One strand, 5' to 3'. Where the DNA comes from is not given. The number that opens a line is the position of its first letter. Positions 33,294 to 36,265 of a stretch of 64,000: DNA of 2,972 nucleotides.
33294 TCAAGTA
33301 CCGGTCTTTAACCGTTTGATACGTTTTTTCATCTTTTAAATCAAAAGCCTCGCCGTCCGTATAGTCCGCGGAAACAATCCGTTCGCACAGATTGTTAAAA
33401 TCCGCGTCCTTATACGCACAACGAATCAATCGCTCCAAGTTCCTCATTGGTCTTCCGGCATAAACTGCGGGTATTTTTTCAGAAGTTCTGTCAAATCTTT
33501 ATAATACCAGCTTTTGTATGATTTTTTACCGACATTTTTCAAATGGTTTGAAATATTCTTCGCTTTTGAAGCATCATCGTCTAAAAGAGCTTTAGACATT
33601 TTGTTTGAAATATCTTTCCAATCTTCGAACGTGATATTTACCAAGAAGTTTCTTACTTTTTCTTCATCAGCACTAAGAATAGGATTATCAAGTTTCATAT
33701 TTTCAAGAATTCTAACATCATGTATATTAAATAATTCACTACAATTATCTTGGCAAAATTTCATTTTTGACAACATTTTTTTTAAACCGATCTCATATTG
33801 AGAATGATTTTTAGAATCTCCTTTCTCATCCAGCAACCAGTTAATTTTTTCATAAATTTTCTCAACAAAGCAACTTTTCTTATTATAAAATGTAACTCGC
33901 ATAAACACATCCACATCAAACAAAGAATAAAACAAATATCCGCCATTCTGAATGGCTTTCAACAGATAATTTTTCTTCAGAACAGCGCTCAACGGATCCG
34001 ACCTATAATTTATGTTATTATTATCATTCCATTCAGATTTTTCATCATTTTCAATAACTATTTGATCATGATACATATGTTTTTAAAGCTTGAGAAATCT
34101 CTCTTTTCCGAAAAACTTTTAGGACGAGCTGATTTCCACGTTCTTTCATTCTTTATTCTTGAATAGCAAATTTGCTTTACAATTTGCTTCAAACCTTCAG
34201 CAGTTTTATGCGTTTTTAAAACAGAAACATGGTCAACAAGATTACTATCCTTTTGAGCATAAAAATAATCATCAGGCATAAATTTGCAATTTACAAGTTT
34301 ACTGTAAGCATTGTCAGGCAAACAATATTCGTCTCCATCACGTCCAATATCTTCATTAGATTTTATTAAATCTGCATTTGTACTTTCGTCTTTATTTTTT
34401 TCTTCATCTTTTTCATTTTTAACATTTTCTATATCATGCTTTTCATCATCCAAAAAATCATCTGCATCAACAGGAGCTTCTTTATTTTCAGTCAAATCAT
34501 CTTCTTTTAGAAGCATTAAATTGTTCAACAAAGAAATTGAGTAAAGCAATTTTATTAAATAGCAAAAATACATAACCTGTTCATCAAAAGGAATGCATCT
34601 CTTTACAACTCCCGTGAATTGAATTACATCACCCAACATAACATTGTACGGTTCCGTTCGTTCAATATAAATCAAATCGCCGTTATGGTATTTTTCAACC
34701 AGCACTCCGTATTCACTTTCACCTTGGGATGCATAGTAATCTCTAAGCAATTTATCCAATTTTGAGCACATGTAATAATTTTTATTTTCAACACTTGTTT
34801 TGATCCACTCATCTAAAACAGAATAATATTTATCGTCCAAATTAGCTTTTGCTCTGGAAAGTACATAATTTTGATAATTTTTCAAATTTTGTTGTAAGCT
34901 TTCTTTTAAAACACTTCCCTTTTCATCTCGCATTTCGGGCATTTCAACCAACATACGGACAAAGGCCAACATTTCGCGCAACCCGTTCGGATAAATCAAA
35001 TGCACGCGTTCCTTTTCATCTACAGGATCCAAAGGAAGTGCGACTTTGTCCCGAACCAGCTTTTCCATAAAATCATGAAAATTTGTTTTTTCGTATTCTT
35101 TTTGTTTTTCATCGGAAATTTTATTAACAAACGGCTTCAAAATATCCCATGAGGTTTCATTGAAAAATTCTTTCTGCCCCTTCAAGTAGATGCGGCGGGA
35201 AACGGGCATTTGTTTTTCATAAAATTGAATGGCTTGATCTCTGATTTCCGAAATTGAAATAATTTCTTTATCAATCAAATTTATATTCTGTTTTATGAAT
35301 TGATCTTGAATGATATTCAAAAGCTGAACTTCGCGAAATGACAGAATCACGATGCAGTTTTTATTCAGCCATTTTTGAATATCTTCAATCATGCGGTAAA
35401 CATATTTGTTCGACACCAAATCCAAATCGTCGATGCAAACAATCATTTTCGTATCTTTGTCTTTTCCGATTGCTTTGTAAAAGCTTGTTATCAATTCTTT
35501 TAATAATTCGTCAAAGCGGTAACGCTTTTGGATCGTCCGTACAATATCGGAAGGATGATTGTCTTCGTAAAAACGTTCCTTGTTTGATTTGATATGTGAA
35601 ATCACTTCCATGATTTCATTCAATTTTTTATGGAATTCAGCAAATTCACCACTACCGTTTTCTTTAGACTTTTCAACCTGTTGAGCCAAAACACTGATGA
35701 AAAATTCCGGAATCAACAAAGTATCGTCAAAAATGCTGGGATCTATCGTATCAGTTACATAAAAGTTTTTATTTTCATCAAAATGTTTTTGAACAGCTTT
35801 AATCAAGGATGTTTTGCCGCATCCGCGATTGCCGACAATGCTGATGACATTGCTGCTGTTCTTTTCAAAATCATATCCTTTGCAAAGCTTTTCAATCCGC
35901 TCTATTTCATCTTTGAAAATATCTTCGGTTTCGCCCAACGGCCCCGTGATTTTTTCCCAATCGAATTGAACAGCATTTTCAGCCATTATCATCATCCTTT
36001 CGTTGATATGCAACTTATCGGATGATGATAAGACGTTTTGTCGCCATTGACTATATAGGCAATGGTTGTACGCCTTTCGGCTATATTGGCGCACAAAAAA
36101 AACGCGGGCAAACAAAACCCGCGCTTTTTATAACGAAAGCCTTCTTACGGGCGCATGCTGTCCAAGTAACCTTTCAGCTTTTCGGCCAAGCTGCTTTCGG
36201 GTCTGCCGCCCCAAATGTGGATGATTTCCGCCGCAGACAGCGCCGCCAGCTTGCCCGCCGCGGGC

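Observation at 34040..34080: The NTPase/210-aa gene junction looks like a possible frameshift site (A5 run); the two ORFs may be a single RdrA-sized protein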

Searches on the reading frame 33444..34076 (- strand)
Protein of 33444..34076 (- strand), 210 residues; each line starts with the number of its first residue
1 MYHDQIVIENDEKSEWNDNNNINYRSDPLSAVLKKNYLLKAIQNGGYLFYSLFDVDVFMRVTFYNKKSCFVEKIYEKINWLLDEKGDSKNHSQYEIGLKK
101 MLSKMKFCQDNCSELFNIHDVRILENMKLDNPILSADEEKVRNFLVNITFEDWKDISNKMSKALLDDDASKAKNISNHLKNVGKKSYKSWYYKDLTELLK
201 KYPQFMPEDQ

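Call 5: search_protein_families(library=padloc, proteins=[window:33444-34076:-], max_evalue=0.01)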
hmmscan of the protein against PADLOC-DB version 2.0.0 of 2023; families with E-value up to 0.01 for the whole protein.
window:33444-34076:- (210 aa): 1 family
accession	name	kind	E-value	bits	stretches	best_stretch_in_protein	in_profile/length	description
PDLC04133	mad1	-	0.0016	16.7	0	35-61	27-53/60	mads_1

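Call 6: search_protein_families(library=pfam, proteins=[window:33444-34076:-], max_evalue=0.1)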
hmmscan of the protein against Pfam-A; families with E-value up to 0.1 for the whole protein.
window:33444-34076:- (210 aa): 4 families
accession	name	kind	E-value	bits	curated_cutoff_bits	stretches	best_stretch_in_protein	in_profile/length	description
PF09403.15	FadA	-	0.012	16.4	28.5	1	149-205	19-74/99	Adhesion protein FadA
PF03202.18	Lipoprotein_10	-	0.079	13.8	22.4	0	78-173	24-111/128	Putative mycoplasma lipoprotein, C-terminal region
PF23765.1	Matrix_Paramyxo_C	-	0.084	13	27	0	129-190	3-64/159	Paramyxoviridae matrix protein C-terminal domain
PF15964.10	CCCAP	-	0.096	11.4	27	0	91-150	119-177/703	Centrosomal colon cancer autoantigen protein family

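Call 8: search_solved_structures(query=window:33444-34076:-, max_evalue=10)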
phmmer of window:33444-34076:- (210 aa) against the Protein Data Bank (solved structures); distinct sequences matched with E-value up to 10: 0.

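Call 11: find_homologous_proteins(query=window:33444-34076:-, max_evalue=0.001)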
Query window:33444-34076:-: 178 candidates shared short words with the query, none scored E <= 0.001.
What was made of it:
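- Tried and rejected: A search with the 210-aa ORF alone found no homologues (call 11).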

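Call 31: list_cluster_members(proteins=[window:33444-34076:-, P0003, P0001])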
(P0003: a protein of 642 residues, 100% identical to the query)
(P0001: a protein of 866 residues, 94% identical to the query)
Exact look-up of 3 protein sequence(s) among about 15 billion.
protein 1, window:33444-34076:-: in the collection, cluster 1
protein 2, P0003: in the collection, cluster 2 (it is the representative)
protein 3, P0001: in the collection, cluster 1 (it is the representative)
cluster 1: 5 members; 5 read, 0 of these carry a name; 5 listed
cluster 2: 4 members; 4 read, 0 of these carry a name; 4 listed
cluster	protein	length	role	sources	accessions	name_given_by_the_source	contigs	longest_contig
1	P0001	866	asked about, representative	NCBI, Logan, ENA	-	-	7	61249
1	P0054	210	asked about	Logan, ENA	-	-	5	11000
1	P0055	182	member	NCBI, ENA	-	-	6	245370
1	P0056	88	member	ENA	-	-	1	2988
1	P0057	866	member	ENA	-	-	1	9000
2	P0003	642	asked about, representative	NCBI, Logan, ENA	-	-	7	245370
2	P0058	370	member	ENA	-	-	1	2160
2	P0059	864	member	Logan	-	-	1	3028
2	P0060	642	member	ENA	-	-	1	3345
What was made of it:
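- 33444..34076 (-): rdrA 3' fragment, the '210-aa ORF'. It encodes the last ~210 residues of the RdrA C-terminal alpha-helical lobe. Its ATG is the ancestral internal Met codon (SFK-H-M-YHDQ). It belongs to the P0001 90% cluster (call 31).
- Tried and rejected: This is a tool artefact, not evidence of an orphan: the protein (P0054) sits inside the 90% cluster represented by the 866-aa P0001 (call 31), and only representatives are indexed.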

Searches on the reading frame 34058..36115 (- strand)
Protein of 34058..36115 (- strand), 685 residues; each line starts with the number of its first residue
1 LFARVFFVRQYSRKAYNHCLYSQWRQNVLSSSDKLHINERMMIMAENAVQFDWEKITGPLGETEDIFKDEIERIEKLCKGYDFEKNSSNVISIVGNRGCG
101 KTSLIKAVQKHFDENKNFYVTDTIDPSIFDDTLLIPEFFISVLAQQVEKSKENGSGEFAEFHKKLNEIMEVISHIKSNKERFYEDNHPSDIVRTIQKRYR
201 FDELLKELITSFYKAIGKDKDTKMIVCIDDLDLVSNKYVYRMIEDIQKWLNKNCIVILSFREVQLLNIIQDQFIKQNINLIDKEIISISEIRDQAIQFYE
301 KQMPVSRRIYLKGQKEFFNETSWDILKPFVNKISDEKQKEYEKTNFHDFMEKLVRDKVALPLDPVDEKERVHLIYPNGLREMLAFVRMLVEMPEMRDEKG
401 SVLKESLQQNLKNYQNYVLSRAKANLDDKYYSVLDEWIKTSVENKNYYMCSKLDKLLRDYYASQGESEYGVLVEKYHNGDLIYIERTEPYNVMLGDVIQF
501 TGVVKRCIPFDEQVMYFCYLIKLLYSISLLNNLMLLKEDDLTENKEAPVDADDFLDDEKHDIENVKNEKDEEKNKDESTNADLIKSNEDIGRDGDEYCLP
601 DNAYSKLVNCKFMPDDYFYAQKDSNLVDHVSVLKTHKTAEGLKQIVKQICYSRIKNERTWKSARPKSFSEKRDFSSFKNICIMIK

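Call 5: search_protein_families(library=padloc, proteins=[window:34058-36115:-], max_evalue=0.01)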
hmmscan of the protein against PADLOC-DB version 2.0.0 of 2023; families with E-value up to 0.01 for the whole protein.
window:34058-36115:- (685 aa): 2 families
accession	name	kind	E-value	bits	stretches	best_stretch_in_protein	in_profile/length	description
PDLC02361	PifA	-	5.8e-06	23.2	1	83-232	35-192/720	PifA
PDLC04140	mad8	-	4.3e-05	21.2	1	76-176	15-115/314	mads_8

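Call 6: search_protein_families(library=pfam, proteins=[window:34058-36115:-], max_evalue=0.1)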
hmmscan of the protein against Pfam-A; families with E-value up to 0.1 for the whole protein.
window:34058-36115:- (685 aa): 18 families
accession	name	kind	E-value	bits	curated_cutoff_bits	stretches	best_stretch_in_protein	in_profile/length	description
PF07693.20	KAP_NTPase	-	3.8e-10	40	20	1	88-275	20-205/293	KAP family P-loop domain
PF13191.12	AAA_16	-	4.2e-06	27.8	32.6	1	83-233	19-143/167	AAA ATPase domain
PF13401.12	AAA_22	-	3.2e-05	24.7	27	1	88-260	5-122/130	AAA domain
PF01637.24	ATPase_2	-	6.6e-05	23.3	33.2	1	70-248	7-141/225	ATPase domain predominantly from Archaea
PF00931.28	NB-ARC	-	0.00021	21.1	23.5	1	83-123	13-54/248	NB-ARC domain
PF00005.33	ABC_tran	-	0.00056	21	25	1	79-146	2-67/137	ABC transporter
PF19269.4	Anticodon_2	-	0.0015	19.4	23.6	1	267-356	10-96/141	Anticodon binding domain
PF13173.12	AAA_14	-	0.0018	18.7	27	1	88-142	2-57/129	AAA domain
PF05673.19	DUF815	-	0.0022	17.7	23.8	1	86-115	51-80/249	Protein of unknown function (DUF815)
PF00004.35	AAA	-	0.0042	18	21.2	1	93-117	3-25/131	ATPase family associated with various cellular activities (AAA)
PF24883.2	NPHP3_N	-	0.0086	16.7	24.8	0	85-118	19-52/164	Nephrocystin 3, N-terminal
PF03215.21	Rad17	-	0.014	15.8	23.8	1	65-236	22-180/186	Rad17 P-loop domain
PF12775.13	AAA_7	-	0.026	14.5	25.8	0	93-118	38-63/181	P-loop containing dynein motor region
PF07728.20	AAA_5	-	0.045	14.2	22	0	93-120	4-31/139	AAA domain (dynein-related subfamily)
PF00910.28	RNA_helicase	-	0.051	14.5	21.5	0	92-123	2-38/105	RNA helicase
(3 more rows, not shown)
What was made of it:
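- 34058..35986 (-): rdrA 5' fragment. It encodes 642 aa: the KAP/AAA+ P-loop ATPase plus the first part of the C-terminal alpha-helical lobe. The last 7 codons (NICIMIK*) are out-of-frame tail. Pfam KAP_NTPase 3.8e-10 (call 6).
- On RADAR (RdrA/RdrB): Pfam KAP_NTPase hit (call 6).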

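Call 7: search_solved_structures(query=window:34058-36115:-, max_evalue=1)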
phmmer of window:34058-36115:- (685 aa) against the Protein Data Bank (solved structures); distinct sequences matched with E-value up to 1: 48.
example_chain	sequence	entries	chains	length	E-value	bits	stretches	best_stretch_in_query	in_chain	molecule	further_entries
8fnu_A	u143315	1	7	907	2e-36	128.9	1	66-625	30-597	KAP NTPase domain-containing protein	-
8sa0_A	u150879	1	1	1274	6e-05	24.9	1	74-125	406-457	ATP-dependent translocase ABCB1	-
8gmg_A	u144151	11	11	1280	6.1e-05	24.9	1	74-125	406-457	ATP-dependent translocase ABCB1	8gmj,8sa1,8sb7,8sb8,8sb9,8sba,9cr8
6qex_A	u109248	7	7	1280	6.1e-05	24.9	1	74-125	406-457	Multidrug resistance protein 1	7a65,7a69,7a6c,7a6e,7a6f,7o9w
6c0v_A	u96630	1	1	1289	6.4e-05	24.8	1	74-125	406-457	Multidrug resistance protein 1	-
8y6h_A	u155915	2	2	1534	0.0001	24.1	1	74-125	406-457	ATP-dependent translocase ABCB1,mNeonGreen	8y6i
7niu_A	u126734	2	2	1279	0.00015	23.6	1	75-125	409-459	Isoform 2 of Phosphatidylcholine translocator ABCB4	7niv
6s7p_A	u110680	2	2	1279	0.00015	23.6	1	75-125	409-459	Phosphatidylcholine translocator ABCB4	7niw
5ko2_A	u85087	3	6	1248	0.00019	23.2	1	76-116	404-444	Multidrug resistance protein 1A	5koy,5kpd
6q81_A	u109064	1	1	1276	0.00021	23.1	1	76-116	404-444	P-glycoprotein (ABCB1)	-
6ujs_A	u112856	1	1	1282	0.00021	23.1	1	76-116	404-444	ATP-dependent translocase ABCB1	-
4m1m_A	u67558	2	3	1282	0.00021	23.1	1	76-116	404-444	Multidrug resistance protein 1A | ATP-dependent translocase ABCB1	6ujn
6ujr_A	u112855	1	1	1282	0.00021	23.1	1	76-116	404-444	ATP-dependent translocase ABCB1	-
6ujp_A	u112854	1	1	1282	0.00021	23.1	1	76-116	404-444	ATP-dependent translocase ABCB1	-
6ujw_A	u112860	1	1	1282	0.00021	23.1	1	76-116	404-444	ATP-dependent translocase ABCB1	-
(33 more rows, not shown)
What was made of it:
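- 34058..35986 (-): PDB 8fnu S. suis RdrA 2e-36 (call 7).
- On RADAR (RdrA/RdrB): The single sequence gives 2e-36 to 8fnu (call 7).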
